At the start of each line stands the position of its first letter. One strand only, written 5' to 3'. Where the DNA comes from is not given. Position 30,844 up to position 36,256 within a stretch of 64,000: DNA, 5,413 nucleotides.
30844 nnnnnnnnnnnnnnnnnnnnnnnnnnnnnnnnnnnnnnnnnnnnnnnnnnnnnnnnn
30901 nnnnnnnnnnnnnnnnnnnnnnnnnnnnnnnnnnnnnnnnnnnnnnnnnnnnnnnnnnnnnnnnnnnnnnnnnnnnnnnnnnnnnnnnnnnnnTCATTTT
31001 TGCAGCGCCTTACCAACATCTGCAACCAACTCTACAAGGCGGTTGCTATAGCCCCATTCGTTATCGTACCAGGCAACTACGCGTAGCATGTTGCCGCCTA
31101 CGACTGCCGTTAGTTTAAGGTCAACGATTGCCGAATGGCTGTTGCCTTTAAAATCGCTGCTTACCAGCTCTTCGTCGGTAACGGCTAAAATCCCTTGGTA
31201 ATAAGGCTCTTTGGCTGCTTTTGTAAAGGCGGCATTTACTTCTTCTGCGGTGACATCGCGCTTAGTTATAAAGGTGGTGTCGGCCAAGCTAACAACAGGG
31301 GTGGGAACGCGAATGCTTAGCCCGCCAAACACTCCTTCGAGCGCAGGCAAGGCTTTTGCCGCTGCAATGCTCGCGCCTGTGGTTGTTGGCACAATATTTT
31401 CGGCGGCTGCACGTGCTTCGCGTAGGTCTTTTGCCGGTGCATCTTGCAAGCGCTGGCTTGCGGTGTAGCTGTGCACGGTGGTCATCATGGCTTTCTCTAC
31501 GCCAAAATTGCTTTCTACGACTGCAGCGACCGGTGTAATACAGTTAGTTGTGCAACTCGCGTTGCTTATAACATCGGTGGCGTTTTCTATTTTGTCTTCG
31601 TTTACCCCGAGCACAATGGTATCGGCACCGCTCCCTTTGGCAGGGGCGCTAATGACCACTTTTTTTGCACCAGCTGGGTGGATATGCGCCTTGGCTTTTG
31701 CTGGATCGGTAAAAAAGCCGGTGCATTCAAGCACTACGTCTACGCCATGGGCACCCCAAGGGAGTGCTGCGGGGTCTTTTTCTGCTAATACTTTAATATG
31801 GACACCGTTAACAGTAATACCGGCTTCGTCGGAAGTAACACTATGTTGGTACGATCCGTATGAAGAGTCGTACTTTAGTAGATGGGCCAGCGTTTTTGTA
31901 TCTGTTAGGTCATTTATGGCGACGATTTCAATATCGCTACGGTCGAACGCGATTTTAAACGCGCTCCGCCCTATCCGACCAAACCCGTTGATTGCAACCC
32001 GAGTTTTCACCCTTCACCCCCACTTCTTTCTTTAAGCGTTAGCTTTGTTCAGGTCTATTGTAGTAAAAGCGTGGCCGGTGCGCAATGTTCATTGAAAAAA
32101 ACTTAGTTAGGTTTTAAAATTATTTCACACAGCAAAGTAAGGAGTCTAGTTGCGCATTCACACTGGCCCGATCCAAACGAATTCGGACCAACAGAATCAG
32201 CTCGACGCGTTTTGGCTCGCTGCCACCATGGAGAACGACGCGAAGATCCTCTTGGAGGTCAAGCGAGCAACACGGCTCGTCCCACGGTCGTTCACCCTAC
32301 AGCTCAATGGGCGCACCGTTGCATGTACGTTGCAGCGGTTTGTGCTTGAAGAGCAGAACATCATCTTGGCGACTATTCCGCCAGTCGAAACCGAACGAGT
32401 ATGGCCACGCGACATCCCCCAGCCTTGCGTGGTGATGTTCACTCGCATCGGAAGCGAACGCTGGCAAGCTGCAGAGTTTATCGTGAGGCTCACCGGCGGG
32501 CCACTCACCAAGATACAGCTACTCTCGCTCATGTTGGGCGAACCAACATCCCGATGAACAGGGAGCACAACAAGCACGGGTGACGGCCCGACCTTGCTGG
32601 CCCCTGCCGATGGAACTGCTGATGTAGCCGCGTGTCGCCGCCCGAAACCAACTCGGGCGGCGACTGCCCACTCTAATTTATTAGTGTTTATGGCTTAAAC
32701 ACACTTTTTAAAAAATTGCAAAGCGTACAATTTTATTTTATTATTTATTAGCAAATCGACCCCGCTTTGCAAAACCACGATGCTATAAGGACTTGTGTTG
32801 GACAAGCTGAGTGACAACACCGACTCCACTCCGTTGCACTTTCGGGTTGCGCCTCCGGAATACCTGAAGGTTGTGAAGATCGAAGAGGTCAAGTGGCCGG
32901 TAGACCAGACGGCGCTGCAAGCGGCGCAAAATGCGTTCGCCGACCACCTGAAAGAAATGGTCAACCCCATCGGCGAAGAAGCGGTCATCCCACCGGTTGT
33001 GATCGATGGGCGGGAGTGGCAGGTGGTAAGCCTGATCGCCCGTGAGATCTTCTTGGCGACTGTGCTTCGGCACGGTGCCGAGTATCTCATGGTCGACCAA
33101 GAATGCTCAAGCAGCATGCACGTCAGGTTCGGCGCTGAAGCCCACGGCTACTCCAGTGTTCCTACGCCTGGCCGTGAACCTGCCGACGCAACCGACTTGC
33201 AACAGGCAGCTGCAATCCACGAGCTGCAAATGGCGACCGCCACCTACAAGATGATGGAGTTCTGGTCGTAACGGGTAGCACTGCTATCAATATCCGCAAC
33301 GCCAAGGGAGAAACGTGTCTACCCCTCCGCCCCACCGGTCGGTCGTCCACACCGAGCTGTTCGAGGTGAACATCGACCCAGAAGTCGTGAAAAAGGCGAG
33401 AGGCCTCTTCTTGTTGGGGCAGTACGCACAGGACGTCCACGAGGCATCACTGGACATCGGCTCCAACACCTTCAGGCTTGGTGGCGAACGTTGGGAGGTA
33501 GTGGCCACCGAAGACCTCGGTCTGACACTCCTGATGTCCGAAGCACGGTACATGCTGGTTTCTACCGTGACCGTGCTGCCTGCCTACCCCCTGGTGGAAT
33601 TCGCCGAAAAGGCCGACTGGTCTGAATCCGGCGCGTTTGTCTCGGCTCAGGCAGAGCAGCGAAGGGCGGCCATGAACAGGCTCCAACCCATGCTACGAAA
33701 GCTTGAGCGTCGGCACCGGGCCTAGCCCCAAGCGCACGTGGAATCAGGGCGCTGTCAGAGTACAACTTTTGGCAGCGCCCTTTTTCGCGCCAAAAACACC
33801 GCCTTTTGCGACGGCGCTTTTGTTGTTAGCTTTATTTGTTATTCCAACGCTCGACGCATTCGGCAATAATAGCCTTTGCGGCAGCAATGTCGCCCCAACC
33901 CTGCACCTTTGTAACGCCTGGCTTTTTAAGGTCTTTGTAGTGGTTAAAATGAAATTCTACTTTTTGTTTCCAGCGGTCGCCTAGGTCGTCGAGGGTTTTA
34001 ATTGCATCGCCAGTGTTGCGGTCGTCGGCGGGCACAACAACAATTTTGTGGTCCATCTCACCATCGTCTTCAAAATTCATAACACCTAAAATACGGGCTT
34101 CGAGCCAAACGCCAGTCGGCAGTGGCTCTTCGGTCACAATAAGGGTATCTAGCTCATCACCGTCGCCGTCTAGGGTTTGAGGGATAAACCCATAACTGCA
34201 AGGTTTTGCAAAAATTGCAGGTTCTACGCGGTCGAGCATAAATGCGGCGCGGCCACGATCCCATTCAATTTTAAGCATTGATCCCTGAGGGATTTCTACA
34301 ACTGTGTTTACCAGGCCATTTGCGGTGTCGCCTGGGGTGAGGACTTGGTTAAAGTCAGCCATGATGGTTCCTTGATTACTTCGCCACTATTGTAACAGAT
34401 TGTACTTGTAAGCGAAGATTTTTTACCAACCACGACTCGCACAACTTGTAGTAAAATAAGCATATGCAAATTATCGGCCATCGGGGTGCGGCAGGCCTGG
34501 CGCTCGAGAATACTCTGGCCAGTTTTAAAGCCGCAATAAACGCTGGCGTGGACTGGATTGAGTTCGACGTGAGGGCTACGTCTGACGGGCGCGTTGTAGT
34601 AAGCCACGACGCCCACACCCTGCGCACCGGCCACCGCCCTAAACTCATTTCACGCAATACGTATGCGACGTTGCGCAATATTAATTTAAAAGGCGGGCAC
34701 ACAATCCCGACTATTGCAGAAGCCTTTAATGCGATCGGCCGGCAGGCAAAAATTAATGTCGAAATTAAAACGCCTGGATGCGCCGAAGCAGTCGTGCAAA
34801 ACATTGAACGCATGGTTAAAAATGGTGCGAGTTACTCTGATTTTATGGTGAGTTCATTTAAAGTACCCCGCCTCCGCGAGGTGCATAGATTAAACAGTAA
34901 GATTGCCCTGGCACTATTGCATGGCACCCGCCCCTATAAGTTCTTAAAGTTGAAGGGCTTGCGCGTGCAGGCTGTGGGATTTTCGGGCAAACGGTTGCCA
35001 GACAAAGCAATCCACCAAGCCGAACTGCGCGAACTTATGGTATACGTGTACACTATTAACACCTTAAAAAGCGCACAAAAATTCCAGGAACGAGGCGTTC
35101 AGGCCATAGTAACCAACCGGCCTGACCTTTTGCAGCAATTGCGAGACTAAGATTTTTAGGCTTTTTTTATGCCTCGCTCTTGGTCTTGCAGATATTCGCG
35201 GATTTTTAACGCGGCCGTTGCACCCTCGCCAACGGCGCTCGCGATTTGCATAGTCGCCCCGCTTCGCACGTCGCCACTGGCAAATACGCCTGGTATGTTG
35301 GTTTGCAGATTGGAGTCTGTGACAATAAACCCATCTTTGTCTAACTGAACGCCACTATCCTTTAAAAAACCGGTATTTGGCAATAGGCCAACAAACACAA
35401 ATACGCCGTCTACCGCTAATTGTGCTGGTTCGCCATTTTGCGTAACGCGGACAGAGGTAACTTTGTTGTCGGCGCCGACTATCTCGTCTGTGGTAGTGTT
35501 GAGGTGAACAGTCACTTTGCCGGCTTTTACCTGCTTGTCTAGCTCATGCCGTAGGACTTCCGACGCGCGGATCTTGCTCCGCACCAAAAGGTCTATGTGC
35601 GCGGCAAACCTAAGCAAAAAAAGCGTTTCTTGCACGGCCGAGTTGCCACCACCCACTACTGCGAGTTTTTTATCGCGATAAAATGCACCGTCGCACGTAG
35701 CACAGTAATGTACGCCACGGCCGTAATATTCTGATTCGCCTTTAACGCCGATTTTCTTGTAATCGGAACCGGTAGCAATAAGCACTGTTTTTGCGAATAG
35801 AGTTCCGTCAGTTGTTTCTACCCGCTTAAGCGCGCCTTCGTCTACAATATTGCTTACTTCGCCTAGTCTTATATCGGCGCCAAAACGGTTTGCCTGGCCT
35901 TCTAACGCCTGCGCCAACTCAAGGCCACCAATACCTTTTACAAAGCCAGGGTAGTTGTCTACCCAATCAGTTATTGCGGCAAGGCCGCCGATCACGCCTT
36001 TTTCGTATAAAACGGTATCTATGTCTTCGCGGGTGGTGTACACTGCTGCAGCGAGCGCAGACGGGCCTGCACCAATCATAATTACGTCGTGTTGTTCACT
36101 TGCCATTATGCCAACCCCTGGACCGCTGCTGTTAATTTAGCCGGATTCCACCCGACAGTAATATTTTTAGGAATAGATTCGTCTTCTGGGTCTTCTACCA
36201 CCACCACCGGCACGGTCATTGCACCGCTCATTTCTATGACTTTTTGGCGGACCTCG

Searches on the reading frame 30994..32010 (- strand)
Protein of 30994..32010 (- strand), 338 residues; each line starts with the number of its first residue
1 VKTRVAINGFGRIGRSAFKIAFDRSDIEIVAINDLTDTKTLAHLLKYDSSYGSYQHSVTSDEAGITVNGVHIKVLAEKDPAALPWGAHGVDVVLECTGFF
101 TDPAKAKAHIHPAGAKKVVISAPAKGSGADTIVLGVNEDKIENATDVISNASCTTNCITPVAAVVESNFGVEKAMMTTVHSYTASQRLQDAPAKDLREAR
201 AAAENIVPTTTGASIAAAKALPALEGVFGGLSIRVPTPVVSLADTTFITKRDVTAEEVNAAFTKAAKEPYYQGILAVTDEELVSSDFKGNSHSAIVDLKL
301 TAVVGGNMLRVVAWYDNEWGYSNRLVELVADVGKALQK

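Call 48: search_protein_families(library=pfam, proteins=[window:30994-32010:-], max_evalue=0.00001)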
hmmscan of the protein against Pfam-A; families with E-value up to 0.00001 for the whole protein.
window:30994-32010:- (338 aa): 2 families
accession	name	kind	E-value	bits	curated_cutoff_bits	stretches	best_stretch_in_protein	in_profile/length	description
PF02800.25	Gp_dh_C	-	6.4e-54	182.2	24.4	1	158-315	1-158/158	Glyceraldehyde 3-phosphate dehydrogenase, C-terminal domain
PF00044.30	Gp_dh_N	-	7.8e-40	135.7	31.7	1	4-102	2-100/101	Glyceraldehyde 3-phosphate dehydrogenase, NAD binding domain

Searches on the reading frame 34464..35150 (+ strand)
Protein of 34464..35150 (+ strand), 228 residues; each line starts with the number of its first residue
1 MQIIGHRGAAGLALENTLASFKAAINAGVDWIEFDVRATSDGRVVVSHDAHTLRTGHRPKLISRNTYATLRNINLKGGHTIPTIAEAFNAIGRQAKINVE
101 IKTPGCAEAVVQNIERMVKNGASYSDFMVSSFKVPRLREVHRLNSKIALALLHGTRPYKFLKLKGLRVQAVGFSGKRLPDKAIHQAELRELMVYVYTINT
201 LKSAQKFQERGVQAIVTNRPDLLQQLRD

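Call 48: search_protein_families(library=pfam, proteins=[window:34464-35150:+], max_evalue=0.00001)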
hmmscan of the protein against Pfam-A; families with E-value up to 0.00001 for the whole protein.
window:34464-35150:+ (228 aa): 1 family
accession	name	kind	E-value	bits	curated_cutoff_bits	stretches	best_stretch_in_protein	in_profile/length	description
PF03009.23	GDPD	-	7e-35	121.7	23.6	1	6-222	1-244/244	Glycerophosphoryl diester phosphodiesterase family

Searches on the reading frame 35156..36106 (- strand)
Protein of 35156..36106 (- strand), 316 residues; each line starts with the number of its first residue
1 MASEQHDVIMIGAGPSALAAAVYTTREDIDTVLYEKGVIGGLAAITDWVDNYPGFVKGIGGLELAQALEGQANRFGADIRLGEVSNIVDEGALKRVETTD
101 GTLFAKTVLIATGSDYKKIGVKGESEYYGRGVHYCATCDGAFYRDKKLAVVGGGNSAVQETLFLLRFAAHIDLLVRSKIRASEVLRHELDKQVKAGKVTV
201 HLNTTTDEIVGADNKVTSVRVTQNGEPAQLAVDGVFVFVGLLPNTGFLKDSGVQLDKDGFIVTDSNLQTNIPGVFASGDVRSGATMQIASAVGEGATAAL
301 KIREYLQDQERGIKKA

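Call 48: search_protein_families(library=pfam, proteins=[window:35156-36106:-], max_evalue=0.00001)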
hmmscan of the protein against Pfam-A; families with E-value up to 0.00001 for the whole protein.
window:35156-36106:- (316 aa): 3 families
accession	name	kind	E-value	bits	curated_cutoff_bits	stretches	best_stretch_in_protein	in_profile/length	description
PF07992.20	Pyr_redox_2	-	4.1e-45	154.9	26.1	1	6-295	1-291/291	Pyridine nucleotide-disulphide oxidoreductase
PF13738.12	Pyr_redox_3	-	1.8e-26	93.5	30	1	61-278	80-305/305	Pyridine nucleotide-disulphide oxidoreductase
PF00070.33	Pyr_redox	-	2.7e-09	37.9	22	1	147-222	1-80/82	Pyridine nucleotide-disulphide oxidoreductase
